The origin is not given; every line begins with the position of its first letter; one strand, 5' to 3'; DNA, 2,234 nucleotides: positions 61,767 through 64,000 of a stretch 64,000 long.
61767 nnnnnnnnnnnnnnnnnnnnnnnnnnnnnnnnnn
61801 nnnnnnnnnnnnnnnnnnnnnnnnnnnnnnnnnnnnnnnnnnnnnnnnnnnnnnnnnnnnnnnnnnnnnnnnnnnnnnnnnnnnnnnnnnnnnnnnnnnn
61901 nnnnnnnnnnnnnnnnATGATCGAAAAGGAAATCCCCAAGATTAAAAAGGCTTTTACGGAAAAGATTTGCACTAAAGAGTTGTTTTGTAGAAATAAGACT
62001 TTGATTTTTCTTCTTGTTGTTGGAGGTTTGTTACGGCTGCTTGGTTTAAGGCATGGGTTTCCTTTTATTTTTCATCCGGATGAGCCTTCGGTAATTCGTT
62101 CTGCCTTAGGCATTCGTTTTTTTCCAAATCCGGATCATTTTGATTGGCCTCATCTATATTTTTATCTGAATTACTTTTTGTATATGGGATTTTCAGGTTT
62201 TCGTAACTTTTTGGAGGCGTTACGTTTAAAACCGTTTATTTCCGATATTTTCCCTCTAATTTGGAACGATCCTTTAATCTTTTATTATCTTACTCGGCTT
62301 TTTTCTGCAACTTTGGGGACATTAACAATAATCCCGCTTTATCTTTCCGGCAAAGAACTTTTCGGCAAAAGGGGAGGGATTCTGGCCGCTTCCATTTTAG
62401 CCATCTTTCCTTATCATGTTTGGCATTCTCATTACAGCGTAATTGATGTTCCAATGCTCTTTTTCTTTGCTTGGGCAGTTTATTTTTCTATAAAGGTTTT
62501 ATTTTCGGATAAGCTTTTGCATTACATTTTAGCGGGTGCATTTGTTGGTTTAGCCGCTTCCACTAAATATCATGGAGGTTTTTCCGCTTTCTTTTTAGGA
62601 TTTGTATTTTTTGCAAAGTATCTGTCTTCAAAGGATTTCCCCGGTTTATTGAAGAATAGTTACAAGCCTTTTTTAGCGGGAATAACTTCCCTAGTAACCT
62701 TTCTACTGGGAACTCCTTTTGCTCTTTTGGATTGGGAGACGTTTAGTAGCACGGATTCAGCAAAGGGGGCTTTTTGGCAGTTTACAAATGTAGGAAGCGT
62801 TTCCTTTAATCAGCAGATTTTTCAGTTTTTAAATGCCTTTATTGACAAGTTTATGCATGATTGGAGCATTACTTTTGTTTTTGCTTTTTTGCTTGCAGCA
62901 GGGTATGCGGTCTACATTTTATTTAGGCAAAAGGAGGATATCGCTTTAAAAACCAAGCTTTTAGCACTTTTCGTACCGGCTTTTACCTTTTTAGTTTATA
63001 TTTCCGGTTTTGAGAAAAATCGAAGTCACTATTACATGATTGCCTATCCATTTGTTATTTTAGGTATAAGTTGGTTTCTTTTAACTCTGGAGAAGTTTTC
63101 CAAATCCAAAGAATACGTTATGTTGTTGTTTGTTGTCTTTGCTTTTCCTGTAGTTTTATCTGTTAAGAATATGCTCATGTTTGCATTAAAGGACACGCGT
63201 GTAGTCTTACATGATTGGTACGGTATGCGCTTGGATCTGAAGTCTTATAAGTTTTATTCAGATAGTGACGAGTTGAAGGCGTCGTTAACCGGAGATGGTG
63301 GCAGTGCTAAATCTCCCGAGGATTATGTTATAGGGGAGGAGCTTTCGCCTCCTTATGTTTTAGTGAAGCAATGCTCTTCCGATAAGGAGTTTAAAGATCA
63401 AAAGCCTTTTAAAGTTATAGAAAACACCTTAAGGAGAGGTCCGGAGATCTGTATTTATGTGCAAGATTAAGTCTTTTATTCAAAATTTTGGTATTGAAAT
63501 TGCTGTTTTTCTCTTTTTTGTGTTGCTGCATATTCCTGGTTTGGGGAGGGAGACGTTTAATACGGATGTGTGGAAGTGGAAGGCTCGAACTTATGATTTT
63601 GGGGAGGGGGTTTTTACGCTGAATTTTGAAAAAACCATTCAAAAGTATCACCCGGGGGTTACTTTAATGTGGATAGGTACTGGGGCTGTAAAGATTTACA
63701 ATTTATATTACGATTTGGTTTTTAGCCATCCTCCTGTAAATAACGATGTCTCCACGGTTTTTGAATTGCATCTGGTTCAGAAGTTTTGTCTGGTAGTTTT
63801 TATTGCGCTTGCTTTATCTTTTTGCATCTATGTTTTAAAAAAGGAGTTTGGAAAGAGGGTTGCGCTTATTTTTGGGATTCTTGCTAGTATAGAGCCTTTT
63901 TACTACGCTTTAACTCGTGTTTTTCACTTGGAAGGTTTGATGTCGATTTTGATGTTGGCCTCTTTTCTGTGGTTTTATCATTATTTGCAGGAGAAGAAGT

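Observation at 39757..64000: Envelope glycosylation island of about 24 kb combining lipid-linked sugar synthesis, flipping and multiple GT-C transferases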

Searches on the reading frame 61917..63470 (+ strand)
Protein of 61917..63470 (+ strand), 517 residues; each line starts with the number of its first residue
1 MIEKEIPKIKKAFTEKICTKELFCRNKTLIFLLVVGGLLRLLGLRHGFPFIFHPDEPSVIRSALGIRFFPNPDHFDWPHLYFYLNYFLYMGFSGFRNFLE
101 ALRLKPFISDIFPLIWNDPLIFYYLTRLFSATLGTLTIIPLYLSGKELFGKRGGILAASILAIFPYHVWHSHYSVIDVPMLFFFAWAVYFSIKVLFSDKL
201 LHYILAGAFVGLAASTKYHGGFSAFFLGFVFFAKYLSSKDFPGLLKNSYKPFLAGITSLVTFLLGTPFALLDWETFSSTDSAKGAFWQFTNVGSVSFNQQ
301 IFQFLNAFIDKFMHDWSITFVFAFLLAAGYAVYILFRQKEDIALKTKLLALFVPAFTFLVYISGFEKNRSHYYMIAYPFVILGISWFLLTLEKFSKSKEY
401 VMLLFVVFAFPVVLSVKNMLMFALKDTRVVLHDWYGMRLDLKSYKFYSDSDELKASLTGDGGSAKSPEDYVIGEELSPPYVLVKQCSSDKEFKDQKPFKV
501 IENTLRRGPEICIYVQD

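Call 5: search_protein_families(library=pfam, proteins=[window:61917-63470:+], max_evalue=0.01)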
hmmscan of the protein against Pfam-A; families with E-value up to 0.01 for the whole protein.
window:61917-63470:+ (517 aa): 3 families
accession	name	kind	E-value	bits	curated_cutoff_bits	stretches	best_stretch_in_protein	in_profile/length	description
PF13231.12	PMT_2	-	1.2e-14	55.2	26.1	1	127-262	25-154/160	Dolichyl-phosphate-mannose-protein mannosyltransferase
PF02366.24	PMT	-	2.8e-12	47.2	22.7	1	123-260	82-226/245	Dolichyl-phosphate-mannose-protein mannosyltransferase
PF02516.20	STT3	-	0.0025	17.8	24.5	1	128-390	100-347/405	Oligosaccharyl transferase STT3, N-terminal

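Call 11: search_protein_families(library=ncbifam, proteins=[window:61917-63470:+], max_evalue=0.001)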
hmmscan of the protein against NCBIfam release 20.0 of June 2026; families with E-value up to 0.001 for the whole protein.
window:61917-63470:+ (517 aa): 2 families
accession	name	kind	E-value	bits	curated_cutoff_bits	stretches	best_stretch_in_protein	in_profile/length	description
TIGR04154.1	archaeo_STT3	subfamily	5.3e-07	28.4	450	1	128-334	100-320/831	oligosaccharyl transferase, archaeosortase A system-associated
TIGR03663.1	TIGR03663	subfamily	0.00018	20.7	126.25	0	126-415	73-331/435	flippase activity-associated protein Agl23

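Call 16: search_solved_structures(query=window:61917-63470:+, max_evalue=1)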
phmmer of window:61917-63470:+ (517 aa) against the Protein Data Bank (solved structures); distinct sequences matched with E-value up to 1: 1.
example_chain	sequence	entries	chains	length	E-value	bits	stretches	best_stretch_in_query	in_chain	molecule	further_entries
7tgh_R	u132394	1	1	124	0.56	12.2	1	271-350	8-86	UNK5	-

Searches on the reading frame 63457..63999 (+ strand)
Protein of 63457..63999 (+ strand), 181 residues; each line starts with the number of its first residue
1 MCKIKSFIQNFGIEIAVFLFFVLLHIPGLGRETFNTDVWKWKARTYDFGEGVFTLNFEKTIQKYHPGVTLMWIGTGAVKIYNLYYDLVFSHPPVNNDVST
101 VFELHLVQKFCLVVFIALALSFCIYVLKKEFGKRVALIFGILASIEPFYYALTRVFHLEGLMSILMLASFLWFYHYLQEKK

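Call 11: search_protein_families(library=ncbifam, proteins=[window:63457-63999:+], max_evalue=0.001)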
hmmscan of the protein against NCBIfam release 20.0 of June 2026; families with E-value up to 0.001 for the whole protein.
window:63457-63999:+ (181 aa): 0 families

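Call 27: search_protein_families(library=pfam, proteins=[window:63457-63999:+], max_evalue=0.001)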
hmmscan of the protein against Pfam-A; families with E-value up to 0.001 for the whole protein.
window:63457-63999:+ (181 aa): 1 family
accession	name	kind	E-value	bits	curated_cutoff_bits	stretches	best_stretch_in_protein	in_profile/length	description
PF13231.12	PMT_2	-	5.3e-05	23.9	26.1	1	113-180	28-96/160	Dolichyl-phosphate-mannose-protein mannosyltransferase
